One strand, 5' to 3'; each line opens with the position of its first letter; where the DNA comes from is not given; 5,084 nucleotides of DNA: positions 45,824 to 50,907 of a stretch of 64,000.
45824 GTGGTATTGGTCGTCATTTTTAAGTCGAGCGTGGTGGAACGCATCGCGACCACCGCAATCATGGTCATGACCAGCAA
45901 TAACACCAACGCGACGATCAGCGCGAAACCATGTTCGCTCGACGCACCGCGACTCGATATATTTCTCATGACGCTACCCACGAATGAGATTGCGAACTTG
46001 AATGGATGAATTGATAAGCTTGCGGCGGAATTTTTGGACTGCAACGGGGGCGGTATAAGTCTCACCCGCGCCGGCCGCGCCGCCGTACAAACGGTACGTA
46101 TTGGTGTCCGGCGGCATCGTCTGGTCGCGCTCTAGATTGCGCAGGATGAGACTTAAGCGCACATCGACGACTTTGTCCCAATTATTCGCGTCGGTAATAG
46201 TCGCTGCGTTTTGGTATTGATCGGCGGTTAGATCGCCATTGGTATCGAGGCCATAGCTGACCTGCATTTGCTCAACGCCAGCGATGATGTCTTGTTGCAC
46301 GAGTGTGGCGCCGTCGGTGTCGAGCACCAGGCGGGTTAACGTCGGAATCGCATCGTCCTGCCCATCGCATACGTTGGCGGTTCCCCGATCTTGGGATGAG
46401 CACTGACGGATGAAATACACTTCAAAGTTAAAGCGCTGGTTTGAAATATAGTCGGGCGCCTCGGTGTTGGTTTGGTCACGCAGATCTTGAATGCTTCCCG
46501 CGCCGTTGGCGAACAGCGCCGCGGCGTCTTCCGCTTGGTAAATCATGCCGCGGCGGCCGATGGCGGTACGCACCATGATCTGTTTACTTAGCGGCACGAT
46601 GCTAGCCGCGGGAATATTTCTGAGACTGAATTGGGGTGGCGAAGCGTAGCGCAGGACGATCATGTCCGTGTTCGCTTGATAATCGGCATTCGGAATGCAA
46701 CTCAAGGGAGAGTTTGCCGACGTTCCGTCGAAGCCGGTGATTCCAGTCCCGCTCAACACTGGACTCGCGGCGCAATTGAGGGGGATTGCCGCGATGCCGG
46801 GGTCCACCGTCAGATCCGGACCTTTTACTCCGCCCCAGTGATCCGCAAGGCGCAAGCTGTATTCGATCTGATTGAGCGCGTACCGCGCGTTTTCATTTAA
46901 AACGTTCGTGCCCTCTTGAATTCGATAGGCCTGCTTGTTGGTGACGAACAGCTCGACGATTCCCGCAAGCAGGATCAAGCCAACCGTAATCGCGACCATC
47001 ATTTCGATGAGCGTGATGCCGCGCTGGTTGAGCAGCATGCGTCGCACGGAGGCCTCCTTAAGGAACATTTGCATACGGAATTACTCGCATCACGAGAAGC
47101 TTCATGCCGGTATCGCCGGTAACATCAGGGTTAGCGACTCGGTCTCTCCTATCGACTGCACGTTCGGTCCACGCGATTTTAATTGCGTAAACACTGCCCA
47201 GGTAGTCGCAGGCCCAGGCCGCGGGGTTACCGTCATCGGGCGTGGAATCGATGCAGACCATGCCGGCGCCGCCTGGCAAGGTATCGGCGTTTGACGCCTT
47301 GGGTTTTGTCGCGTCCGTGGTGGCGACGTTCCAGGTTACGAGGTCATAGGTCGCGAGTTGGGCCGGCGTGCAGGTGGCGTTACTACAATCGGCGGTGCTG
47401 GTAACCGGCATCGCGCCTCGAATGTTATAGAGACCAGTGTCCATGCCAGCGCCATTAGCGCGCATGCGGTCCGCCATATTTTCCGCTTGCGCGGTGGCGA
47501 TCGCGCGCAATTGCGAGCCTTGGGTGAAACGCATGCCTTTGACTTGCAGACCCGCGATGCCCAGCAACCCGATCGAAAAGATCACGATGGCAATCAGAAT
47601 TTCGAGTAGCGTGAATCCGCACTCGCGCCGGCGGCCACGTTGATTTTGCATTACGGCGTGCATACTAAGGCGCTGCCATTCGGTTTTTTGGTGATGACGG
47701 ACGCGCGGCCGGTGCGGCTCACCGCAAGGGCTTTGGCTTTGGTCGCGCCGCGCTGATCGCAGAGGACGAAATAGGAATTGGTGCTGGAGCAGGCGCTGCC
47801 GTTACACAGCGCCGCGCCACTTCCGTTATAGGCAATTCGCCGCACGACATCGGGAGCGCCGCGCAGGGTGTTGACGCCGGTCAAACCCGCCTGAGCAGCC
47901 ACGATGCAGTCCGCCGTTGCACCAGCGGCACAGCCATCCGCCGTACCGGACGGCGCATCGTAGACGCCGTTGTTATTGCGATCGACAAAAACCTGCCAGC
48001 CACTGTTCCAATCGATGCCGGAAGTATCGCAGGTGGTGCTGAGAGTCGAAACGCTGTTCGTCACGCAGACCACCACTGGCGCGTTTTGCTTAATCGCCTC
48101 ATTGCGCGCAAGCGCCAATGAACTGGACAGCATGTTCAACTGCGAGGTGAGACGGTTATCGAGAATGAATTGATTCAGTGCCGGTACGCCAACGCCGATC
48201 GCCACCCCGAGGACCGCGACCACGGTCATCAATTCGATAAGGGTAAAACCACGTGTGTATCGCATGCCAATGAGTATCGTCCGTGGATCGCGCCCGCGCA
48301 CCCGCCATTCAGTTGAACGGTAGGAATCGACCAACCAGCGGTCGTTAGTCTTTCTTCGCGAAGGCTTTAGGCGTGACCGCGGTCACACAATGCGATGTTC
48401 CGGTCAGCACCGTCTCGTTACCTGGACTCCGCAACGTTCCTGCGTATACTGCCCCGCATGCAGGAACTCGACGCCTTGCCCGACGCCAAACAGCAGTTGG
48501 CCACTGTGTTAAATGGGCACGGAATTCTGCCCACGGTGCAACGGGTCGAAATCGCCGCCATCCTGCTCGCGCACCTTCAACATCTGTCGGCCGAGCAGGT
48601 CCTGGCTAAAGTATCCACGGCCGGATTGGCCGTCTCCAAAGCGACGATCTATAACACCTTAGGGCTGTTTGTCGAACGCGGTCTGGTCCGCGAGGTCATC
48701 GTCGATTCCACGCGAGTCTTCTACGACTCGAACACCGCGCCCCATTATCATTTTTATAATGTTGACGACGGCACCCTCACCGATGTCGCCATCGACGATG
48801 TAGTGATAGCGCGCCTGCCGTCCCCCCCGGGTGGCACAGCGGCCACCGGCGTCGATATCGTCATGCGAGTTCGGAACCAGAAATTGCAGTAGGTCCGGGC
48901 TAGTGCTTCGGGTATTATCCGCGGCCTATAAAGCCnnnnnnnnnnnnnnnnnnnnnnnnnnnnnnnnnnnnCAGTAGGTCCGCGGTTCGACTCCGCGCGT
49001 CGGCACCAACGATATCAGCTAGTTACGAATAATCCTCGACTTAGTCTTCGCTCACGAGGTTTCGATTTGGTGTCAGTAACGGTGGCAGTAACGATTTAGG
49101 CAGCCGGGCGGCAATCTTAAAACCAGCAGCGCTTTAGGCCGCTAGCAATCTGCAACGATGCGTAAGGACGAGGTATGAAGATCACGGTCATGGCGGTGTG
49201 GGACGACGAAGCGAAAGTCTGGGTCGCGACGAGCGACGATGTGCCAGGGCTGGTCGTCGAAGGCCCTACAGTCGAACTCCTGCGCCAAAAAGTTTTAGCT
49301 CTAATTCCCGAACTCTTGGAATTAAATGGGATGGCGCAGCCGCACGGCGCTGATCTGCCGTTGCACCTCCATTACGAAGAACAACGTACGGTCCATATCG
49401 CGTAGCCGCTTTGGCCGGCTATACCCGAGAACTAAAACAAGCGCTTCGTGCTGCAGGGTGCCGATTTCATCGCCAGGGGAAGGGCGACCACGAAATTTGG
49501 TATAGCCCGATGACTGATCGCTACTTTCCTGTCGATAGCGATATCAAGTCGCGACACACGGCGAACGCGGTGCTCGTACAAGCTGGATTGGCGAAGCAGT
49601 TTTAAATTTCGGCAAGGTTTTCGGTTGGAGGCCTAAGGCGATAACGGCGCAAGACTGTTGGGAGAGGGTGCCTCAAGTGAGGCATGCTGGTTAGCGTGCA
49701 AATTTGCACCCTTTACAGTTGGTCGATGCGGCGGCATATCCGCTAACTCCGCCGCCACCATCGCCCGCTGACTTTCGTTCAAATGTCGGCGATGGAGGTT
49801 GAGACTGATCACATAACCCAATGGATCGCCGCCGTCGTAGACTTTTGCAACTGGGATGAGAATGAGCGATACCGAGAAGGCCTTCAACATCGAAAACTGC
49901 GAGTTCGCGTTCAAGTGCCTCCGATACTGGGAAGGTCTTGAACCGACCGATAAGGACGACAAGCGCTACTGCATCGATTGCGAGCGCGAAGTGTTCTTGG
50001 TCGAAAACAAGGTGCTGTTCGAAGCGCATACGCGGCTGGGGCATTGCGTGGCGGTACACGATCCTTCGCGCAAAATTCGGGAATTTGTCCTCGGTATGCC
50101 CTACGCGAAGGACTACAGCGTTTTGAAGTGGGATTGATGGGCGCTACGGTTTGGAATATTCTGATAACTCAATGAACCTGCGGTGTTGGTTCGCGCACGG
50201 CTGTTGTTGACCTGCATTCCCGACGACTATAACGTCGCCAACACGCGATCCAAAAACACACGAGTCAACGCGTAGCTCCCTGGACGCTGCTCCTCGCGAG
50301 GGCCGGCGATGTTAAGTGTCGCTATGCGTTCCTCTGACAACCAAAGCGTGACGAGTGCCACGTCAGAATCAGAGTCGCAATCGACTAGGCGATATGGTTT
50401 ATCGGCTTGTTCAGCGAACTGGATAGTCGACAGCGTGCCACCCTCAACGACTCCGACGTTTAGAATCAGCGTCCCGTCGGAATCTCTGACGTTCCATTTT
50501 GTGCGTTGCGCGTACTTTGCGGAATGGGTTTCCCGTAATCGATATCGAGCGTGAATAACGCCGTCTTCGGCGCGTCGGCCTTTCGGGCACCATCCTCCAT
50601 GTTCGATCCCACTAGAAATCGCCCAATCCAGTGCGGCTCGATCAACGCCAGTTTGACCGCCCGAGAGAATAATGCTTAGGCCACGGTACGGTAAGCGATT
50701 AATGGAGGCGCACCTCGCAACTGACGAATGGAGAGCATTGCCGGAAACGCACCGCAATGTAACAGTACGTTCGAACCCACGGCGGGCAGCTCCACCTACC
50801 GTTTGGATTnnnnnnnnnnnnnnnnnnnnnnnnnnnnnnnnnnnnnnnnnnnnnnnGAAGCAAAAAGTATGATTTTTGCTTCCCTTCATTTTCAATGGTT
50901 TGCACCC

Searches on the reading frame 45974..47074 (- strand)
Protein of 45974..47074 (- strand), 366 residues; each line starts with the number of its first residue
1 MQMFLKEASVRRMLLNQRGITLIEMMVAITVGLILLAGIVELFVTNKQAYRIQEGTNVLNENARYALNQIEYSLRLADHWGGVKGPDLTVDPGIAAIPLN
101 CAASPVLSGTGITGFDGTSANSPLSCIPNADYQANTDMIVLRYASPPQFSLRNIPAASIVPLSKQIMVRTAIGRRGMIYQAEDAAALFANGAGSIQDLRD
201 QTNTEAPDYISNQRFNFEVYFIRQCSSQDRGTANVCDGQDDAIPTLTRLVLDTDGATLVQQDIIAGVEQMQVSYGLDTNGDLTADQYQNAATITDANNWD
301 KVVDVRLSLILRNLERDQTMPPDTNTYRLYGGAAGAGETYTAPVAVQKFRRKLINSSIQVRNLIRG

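Call 57: find_encoding_contigs(protein=window:45974-47074:-, flank=10000, max_places=6)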
Protein window:45974-47074:- (366 aa): 1 contig read that carries it; 1 place shown.
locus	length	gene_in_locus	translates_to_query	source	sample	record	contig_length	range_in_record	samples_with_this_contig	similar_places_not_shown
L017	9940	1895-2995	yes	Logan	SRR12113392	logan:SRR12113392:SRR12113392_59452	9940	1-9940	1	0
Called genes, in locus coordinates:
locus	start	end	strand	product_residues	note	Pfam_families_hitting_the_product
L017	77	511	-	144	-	PF01475:FUR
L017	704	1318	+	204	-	PF07963:N_methyl (weak), PF12019:GspH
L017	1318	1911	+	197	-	PF07963:N_methyl, PF22150:Tt1218-like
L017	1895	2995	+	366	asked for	PF07963:N_methyl (weak), PF16074:PilW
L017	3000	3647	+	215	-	PF14341:PilX_N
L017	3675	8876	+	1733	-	PF28373:PilY1_homolog_dom, PF05567:T4P_PilY1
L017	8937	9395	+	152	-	PF07963:N_methyl, PF16732:ComP_DUS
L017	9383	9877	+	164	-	PF13511:DUF4124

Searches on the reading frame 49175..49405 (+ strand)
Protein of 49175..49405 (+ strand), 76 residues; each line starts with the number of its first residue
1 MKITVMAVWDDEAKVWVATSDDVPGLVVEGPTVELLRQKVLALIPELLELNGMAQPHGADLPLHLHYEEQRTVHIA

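Call 24: search_protein_families(library=pfam, proteins=[window:49175-49405:+], max_evalue=0.01)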
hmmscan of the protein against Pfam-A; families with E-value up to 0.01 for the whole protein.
window:49175-49405:+ (76 aa): 1 family
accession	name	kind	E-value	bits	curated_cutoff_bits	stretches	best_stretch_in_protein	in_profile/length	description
PF08972.17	DUF1902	-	3.3e-20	72.4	22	1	4-70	3-67/74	Domain of unknown function (DUF1902)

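Call 56: list_cluster_members(proteins=[window:49175-49405:+, window:49411-49605:+, window:50227-50757:-, window:48395-48892:+, window:54131-55273:-, window:55334-56617:-, window:57046-58569:+, window:45974-47074:-, window:53420-53854:-, window:49856-50137:+])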
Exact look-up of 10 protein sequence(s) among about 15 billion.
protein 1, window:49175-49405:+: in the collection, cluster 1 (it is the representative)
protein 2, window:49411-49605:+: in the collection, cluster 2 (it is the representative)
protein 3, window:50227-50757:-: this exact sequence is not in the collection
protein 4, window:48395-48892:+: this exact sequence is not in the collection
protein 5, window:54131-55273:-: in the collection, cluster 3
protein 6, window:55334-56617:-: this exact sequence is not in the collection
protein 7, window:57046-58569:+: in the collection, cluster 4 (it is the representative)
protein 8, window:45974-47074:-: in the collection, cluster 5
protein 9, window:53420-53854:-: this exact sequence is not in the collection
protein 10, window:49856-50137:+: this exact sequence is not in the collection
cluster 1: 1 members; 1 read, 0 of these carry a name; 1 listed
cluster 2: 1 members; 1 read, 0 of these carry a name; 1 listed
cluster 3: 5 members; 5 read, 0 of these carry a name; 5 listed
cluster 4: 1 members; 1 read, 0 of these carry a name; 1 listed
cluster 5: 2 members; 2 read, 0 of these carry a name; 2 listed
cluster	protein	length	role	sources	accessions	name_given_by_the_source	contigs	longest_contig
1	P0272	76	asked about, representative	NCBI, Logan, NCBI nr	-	-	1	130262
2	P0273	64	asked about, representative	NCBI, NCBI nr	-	-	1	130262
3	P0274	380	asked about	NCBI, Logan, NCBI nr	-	-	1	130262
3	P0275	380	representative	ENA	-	-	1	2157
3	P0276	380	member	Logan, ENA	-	-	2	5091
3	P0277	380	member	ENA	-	-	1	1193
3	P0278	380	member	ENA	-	-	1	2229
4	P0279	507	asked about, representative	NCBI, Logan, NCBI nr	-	-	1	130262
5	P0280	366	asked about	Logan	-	-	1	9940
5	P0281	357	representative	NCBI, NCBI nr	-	-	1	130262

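Call 58: find_encoding_contigs(protein=window:49175-49405:+, flank=10000, max_places=6)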
Protein window:49175-49405:+ (76 aa): 1 contig read that carries it; 1 place shown.
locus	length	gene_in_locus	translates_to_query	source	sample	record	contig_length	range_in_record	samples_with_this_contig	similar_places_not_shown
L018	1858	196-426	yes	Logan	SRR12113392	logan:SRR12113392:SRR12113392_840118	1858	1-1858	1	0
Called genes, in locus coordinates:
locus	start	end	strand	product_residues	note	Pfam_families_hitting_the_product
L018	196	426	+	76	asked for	PF08972:DUF1902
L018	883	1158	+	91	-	-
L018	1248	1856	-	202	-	?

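Call 60: find_encoding_contigs(protein=P0276, flank=10000, max_places=6)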
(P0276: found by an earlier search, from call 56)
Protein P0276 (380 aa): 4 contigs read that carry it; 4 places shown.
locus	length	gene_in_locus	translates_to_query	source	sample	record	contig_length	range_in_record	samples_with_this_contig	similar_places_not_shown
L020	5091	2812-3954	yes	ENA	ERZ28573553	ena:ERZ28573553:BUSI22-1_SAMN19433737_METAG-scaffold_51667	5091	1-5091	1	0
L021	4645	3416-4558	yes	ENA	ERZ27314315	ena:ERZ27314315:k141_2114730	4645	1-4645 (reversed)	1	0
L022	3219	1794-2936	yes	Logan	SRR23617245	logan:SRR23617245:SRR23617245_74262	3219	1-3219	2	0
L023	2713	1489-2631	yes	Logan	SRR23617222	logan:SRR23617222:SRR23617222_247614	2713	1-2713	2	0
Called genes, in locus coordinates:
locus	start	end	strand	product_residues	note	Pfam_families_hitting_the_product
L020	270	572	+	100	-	-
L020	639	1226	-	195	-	-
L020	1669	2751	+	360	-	PF00355:Rieske, PF19112:VanA_C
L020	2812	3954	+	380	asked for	PF02771:Acyl-CoA_dh_N (faint), PF08028:Acyl-CoA_dh_2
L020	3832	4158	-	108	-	-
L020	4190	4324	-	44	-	-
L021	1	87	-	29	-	?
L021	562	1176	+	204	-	-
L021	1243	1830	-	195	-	-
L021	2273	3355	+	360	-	PF00355:Rieske, PF19112:VanA_C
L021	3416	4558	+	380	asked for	PF02771:Acyl-CoA_dh_N (faint), PF08028:Acyl-CoA_dh_2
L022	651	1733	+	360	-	PF00355:Rieske, PF19112:VanA_C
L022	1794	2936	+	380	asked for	PF02771:Acyl-CoA_dh_N (faint), PF08028:Acyl-CoA_dh_2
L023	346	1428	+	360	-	PF00355:Rieske, PF19112:VanA_C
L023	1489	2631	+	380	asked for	PF02771:Acyl-CoA_dh_N (faint), PF08028:Acyl-CoA_dh_2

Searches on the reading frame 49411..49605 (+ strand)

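Call 24: search_protein_families(library=pfam, proteins=[window:49411-49605:+], max_evalue=0.01)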
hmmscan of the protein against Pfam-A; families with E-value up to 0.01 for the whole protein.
window:49411-49605:+ (64 aa): 1 family
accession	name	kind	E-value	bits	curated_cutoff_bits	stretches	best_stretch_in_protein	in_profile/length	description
PF07927.17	HicA_toxin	-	5.2e-08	33.3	27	1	6-60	2-58/58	HicA toxin of bacterial toxin-antitoxin,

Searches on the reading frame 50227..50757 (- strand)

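Call 24: search_protein_families(library=pfam, proteins=[window:50227-50757:-], max_evalue=0.01)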
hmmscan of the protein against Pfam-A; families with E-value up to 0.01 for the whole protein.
window:50227-50757:- (176 aa): 2 families
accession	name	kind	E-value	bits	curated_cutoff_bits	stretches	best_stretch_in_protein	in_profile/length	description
PF12694.12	cpYpsA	-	1.1e-56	191.1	26.2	1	30-173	1-145/145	Circularly permutated YpsA SLOG family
PF10686.14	YAcAr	-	0.002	18.4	28.2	1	28-52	31-55/66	YspA, cpYpsA-related SLOG family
